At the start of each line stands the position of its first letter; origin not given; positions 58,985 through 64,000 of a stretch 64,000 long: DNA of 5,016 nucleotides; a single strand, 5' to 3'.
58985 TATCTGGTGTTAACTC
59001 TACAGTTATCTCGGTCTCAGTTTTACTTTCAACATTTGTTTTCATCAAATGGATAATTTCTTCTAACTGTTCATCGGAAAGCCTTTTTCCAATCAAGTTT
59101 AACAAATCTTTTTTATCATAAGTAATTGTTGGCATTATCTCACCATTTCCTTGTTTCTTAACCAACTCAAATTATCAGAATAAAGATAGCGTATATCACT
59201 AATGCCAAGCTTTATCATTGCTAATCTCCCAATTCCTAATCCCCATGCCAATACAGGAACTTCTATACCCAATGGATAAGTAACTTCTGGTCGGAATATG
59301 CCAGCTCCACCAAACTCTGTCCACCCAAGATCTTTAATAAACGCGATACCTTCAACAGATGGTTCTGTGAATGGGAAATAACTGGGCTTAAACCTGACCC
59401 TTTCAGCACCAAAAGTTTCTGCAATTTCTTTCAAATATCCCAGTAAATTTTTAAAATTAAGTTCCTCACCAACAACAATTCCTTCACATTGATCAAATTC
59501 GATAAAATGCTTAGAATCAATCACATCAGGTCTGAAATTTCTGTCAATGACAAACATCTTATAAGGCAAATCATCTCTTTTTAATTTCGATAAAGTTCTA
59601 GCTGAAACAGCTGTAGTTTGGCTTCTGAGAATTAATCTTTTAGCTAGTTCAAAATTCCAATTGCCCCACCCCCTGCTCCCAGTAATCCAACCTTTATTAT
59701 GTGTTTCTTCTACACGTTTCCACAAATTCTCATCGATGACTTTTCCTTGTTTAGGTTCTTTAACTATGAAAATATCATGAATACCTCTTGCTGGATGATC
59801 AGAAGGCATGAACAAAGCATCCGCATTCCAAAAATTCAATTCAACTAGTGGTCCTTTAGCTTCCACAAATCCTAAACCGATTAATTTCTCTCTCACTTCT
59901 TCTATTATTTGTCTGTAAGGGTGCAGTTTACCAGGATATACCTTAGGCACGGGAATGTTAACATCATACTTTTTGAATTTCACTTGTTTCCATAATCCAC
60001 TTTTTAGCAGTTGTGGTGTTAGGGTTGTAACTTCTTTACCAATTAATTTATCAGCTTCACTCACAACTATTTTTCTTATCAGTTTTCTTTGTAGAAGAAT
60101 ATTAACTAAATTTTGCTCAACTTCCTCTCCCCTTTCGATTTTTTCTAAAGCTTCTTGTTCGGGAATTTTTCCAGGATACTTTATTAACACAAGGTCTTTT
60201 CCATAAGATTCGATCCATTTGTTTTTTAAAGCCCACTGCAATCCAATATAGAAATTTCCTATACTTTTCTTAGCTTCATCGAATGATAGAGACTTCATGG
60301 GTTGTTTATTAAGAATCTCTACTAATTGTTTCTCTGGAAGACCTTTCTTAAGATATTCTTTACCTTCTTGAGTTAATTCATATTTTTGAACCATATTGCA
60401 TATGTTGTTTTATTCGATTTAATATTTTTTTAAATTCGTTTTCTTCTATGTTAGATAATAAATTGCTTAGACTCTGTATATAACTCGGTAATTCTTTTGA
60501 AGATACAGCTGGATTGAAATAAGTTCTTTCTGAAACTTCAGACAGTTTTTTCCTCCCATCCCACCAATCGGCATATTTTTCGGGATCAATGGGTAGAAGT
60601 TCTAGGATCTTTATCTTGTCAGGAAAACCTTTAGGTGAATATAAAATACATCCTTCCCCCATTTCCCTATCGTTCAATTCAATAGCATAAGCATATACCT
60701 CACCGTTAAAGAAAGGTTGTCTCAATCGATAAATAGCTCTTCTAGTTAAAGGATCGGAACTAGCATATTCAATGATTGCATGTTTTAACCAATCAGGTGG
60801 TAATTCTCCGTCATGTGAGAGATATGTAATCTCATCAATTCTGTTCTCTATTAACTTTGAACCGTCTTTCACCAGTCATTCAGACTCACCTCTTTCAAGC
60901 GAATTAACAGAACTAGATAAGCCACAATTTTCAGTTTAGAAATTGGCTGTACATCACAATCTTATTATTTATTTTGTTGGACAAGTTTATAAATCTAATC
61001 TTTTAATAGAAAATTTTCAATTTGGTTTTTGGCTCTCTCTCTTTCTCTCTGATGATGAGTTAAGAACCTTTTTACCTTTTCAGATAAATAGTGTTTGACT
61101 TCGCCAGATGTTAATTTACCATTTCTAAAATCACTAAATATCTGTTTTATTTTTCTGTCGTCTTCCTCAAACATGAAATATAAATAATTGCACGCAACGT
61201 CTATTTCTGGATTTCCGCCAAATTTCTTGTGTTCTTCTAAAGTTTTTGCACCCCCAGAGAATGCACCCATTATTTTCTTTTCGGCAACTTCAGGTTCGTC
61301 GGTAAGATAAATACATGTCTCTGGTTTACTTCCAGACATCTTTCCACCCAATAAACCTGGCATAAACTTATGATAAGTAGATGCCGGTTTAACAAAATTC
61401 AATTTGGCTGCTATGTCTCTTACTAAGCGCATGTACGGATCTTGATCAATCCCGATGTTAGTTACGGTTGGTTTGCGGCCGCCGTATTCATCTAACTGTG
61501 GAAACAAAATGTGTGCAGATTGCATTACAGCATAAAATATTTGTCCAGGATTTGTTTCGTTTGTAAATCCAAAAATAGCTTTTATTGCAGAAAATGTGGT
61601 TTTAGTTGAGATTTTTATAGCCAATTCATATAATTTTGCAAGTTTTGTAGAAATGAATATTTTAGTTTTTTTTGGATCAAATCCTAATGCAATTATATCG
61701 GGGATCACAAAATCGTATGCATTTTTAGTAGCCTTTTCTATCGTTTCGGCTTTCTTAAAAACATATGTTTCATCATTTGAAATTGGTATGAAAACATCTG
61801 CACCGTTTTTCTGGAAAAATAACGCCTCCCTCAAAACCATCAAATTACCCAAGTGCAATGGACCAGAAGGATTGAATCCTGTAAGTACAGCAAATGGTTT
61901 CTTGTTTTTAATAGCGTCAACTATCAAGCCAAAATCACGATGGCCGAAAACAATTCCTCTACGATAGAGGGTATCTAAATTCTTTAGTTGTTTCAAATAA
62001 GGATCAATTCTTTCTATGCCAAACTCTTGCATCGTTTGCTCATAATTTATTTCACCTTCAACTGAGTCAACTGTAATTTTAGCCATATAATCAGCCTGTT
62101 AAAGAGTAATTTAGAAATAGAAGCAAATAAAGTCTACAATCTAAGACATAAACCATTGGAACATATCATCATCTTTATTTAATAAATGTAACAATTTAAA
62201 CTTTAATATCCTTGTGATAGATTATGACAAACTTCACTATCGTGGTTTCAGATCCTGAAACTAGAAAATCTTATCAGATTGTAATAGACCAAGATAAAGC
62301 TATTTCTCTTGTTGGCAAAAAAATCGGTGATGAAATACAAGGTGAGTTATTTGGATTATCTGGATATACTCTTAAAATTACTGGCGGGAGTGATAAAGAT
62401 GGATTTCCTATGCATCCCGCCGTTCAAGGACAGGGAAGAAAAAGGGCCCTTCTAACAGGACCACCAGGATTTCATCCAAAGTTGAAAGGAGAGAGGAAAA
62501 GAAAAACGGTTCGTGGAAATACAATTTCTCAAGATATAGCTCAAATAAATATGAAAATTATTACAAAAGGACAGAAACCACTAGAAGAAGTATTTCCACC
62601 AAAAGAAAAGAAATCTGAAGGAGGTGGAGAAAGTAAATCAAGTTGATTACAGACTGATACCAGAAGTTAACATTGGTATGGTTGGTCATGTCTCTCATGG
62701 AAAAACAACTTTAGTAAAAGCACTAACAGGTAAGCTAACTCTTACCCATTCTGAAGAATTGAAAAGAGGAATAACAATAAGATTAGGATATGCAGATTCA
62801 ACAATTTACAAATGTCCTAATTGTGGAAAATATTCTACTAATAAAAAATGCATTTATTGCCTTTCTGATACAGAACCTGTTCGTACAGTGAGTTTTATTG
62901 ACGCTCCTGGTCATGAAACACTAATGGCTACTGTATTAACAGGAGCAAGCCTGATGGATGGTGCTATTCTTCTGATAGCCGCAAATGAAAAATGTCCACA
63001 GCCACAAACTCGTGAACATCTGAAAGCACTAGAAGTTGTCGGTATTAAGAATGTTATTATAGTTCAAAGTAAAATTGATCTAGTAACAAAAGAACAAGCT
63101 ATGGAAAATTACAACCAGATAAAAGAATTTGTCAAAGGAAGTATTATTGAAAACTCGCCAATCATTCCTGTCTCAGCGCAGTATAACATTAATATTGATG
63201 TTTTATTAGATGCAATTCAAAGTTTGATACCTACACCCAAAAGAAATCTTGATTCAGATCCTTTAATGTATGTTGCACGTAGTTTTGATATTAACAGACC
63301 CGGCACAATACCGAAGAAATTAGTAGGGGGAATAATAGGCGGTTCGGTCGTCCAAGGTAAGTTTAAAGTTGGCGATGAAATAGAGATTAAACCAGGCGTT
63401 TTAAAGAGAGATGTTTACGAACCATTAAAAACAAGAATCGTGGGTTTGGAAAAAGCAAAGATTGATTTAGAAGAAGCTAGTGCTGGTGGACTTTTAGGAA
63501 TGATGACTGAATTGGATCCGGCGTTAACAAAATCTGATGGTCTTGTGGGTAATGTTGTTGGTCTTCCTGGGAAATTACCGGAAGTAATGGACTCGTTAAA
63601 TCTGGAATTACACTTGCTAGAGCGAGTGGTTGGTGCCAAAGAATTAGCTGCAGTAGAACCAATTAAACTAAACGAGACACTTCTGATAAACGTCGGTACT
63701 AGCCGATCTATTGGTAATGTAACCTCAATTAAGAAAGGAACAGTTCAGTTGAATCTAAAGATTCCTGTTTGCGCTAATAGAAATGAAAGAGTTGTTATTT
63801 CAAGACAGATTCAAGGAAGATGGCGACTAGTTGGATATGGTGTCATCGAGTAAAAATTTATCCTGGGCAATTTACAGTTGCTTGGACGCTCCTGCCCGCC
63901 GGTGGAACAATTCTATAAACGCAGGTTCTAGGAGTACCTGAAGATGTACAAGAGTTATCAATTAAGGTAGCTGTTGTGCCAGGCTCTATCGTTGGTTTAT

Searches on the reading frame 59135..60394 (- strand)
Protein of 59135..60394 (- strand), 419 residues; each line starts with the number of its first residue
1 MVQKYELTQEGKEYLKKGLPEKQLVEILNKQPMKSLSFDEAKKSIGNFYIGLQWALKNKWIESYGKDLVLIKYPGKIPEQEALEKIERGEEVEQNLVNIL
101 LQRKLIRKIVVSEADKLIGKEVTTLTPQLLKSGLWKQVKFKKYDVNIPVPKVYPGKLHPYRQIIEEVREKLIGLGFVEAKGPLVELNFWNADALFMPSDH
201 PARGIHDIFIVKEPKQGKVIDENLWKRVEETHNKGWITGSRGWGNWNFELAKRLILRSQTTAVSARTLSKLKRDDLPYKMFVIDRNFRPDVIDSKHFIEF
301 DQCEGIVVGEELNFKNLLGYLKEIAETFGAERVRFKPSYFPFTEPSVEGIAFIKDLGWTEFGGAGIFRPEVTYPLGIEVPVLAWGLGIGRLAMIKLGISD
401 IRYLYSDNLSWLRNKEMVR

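Call 70: search_protein_families(library=pfam, proteins=[window:59135-60394:-], max_evalue=0.001)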
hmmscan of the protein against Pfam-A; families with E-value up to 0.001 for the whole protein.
window:59135-60394:- (419 aa): 2 families
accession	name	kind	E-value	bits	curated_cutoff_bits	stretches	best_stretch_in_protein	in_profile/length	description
PF01409.25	tRNA-synt_2d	-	4.2e-83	279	19.8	1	142-414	1-245/246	tRNA synthetases class II core domain (F)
PF17759.6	tRNA_synthFbeta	-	0.00069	19.6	22.4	0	278-383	97-209/214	Phenylalanyl tRNA synthetase beta chain CLM domain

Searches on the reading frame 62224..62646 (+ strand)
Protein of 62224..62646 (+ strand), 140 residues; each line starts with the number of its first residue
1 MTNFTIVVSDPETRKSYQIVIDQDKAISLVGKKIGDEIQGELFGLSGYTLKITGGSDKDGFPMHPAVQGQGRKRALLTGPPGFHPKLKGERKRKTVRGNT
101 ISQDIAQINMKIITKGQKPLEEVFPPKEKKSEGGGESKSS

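Call 70: search_protein_families(library=pfam, proteins=[window:62224-62646:+], max_evalue=0.001)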
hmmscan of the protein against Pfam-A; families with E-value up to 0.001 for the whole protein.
window:62224-62646:+ (140 aa): 1 family
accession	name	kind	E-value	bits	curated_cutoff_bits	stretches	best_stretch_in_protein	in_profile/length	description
PF01092.24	Ribosomal_S6e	-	1e-45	155.1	26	1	4-124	1-124/125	Ribosomal protein S6e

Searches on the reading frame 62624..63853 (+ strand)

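Call 70: search_protein_families(library=pfam, proteins=[window:62624-63853:+], max_evalue=0.001)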
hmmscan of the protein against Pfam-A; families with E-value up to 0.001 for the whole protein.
window:62624-63853:+ (409 aa): 5 families
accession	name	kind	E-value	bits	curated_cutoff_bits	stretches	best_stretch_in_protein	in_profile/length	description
PF09173.17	eIF2_C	-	5.7e-31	107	22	1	324-408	2-86/86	Initiation factor eIF2 gamma, C terminal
PF00009.33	GTP_EFTU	-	8.8e-31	107.4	26.5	1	15-203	4-187/188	Elongation factor Tu GTP binding domain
PF03144.31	GTP_EFTU_D2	-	1.8e-06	28.7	30.3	1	235-297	1-60/73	Elongation factor Tu domain 2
PF03193.22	RsgA_GTPase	-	0.00034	20.9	30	0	109-168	21-80/174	RsgA GTPase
PF01926.29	MMR_HSR1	-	0.00051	20.6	21.9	0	17-146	2-109/113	50S ribosome-binding GTPase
